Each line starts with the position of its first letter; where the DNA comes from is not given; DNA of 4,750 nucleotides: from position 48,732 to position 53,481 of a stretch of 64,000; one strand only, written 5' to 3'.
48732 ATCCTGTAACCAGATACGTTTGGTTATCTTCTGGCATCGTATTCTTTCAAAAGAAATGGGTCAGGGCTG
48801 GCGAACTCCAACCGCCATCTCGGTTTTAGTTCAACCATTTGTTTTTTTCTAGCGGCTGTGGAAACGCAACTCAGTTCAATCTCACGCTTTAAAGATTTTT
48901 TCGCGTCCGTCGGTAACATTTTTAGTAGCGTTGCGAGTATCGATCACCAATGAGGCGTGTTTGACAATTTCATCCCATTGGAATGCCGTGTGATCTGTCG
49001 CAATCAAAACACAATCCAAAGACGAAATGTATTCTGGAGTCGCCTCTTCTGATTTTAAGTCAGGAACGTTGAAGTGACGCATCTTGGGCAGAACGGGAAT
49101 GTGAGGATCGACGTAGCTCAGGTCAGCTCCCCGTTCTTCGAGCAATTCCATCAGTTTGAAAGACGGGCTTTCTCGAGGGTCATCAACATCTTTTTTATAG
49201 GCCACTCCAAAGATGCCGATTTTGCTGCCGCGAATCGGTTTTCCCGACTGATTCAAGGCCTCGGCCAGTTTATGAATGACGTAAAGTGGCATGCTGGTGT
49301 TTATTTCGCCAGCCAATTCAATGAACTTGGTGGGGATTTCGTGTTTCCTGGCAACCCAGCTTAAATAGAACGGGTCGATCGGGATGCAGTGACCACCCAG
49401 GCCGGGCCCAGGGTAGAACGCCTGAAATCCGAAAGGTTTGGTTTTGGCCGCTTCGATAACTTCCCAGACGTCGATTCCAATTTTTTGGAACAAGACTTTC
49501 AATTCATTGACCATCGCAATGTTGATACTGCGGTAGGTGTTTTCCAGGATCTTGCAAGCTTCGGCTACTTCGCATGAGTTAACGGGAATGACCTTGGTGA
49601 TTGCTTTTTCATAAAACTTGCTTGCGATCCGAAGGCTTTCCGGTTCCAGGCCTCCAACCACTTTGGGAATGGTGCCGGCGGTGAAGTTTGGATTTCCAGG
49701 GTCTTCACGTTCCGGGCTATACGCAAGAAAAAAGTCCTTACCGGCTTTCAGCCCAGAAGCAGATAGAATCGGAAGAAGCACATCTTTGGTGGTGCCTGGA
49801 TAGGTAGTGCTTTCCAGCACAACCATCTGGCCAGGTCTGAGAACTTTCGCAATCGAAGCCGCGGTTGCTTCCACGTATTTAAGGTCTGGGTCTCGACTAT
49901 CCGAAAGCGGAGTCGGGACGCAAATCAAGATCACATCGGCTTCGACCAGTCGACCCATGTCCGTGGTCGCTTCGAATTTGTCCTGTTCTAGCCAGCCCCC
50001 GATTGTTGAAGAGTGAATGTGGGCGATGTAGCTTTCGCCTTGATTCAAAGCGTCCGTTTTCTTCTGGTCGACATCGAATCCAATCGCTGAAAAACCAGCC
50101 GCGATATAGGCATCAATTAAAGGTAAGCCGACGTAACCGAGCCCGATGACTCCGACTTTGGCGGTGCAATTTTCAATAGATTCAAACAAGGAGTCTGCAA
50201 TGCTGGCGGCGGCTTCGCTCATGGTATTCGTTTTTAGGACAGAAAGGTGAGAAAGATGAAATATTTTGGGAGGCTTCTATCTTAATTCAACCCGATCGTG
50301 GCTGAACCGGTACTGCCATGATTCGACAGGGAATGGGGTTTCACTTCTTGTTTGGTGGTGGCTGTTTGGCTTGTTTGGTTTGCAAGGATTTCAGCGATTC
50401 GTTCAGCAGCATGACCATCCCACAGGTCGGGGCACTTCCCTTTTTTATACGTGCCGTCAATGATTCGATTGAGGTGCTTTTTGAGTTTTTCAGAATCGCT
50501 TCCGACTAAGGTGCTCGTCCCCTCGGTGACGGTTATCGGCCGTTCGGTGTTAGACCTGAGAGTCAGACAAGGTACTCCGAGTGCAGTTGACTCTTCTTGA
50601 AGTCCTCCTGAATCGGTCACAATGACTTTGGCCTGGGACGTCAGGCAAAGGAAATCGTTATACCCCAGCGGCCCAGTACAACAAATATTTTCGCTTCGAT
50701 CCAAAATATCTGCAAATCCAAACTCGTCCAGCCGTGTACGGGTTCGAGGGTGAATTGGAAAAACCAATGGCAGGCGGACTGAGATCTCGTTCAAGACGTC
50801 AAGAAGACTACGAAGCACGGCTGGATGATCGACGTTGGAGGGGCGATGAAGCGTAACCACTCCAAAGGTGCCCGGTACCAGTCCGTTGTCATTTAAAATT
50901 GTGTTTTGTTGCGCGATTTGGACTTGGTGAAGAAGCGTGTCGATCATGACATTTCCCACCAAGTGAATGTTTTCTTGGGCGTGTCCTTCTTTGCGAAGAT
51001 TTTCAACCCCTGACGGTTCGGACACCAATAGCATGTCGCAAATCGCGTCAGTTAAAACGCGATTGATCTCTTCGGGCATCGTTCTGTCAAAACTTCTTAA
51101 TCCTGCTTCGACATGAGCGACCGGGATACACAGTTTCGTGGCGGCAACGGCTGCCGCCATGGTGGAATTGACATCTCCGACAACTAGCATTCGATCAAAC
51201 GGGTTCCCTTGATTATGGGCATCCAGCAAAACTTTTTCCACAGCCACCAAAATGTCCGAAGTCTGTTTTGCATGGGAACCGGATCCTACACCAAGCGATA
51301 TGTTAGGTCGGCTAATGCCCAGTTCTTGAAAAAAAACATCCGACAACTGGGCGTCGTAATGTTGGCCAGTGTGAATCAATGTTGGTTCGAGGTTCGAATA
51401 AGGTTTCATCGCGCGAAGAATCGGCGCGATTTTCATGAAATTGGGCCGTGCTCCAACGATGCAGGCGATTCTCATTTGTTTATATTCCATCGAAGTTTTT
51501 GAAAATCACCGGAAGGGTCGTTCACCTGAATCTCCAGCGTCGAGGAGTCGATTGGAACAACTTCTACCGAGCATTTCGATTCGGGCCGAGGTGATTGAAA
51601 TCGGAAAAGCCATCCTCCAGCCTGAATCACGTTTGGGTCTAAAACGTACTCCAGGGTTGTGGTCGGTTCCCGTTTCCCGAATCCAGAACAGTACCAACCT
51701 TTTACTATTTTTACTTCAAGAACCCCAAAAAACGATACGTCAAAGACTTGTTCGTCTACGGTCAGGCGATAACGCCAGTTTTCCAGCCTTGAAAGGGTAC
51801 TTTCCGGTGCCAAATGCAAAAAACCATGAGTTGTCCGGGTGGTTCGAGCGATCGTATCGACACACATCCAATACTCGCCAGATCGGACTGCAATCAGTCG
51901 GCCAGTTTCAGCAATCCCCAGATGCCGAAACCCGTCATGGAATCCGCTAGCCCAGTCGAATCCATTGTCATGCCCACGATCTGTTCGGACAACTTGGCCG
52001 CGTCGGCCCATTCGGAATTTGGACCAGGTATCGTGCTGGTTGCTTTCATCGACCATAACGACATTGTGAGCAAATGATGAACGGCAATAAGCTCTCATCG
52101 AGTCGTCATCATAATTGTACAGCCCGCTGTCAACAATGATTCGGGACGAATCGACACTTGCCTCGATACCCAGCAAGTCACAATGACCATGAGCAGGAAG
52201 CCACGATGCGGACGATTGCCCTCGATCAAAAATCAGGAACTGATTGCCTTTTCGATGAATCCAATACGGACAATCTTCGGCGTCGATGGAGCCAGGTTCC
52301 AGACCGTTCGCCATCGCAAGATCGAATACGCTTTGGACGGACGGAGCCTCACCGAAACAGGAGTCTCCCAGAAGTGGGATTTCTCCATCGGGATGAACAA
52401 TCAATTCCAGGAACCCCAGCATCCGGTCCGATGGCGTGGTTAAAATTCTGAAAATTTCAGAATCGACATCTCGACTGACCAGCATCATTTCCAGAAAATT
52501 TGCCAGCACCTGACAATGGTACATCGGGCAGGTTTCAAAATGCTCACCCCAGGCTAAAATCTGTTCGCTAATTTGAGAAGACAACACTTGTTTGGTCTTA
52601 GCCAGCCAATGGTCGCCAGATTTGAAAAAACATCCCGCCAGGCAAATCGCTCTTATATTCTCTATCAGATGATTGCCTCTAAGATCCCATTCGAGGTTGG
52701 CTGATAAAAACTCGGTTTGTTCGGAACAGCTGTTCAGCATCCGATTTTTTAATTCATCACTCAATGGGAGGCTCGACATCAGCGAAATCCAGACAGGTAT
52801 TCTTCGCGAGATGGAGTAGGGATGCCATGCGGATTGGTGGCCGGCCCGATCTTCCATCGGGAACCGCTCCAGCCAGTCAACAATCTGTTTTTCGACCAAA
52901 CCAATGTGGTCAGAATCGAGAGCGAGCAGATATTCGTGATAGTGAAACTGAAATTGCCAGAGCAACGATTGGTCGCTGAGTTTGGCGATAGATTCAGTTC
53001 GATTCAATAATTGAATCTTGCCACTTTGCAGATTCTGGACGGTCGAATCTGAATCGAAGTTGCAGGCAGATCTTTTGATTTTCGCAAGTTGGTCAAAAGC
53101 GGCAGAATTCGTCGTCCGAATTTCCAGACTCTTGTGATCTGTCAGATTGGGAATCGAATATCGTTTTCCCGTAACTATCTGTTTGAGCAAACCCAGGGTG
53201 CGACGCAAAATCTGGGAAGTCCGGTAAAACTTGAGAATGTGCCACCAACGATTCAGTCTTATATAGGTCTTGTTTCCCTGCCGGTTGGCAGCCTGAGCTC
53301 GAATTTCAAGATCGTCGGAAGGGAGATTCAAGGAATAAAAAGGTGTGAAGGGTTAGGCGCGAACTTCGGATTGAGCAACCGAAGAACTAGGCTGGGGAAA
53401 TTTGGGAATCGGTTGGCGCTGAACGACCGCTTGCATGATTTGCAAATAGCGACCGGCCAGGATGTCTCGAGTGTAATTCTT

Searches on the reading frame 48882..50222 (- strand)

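Call 73: search_protein_families(library=pfam, proteins=[window:48882-50222:-], max_evalue=0.00001)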
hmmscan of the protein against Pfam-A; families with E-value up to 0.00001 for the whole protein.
window:48882-50222:- (446 aa): 4 families
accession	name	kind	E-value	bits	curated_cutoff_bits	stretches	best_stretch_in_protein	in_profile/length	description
PF03721.20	UDPG_MGDP_dh_N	-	4.7e-42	144.1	27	1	22-198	2-181/187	UDP-glucose/GDP-mannose dehydrogenase family, NAD binding domain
PF00984.24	UDPG_MGDP_dh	-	6.3e-31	106.8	25.4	1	219-309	2-93/94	UDP-glucose/GDP-mannose dehydrogenase family, central domain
PF03720.21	UDPG_MGDP_dh_C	-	1.7e-21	77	30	1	336-434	1-102/103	UDP-glucose/GDP-mannose dehydrogenase family, UDP binding domain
PF03446.21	NAD_binding_2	-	1.9e-07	31.7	21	1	22-148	1-103/161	NAD binding domain of 6-phosphogluconate dehydrogenase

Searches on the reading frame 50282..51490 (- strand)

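Call 73: search_protein_families(library=pfam, proteins=[window:50282-51490:-], max_evalue=0.00001)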
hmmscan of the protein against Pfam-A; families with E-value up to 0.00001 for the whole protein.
window:50282-51490:- (402 aa): 1 family
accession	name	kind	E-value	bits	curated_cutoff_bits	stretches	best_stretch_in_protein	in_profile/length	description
PF02350.25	Epimerase_2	-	7.6e-100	334.6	30.6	1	27-369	2-346/347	UDP-N-acetylglucosamine 2-epimerase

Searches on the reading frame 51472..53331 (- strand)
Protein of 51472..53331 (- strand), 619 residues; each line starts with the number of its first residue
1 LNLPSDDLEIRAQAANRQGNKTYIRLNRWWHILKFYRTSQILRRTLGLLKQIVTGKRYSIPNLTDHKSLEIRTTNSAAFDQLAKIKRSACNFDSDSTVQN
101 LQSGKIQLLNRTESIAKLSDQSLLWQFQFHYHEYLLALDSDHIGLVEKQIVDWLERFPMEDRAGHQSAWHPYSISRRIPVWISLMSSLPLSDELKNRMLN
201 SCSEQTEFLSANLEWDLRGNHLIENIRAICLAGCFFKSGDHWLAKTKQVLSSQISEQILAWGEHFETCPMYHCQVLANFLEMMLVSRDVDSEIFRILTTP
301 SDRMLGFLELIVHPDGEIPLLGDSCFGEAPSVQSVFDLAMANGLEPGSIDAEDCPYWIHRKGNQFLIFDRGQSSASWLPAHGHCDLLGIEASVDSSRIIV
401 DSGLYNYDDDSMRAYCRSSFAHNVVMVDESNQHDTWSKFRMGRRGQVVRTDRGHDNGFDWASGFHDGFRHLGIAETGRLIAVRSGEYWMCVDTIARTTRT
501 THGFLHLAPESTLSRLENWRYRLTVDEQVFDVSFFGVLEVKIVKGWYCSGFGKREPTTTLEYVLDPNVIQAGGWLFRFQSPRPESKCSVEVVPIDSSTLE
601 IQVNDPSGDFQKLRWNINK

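Call 73: search_protein_families(library=pfam, proteins=[window:51472-53331:-], max_evalue=0.00001)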
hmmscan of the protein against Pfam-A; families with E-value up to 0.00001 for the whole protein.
window:51472-53331:- (619 aa): 2 families
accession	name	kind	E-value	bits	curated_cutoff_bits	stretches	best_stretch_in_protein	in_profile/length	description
PF07940.18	Hepar_II_III_C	-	1.4e-33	116.9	24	1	348-560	6-221/237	Heparinase II/III-like, C-terminal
PF16889.11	Hepar_II_III_N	-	3.3e-20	73.1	22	1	148-331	128-320/340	Heparinase II/III N-terminus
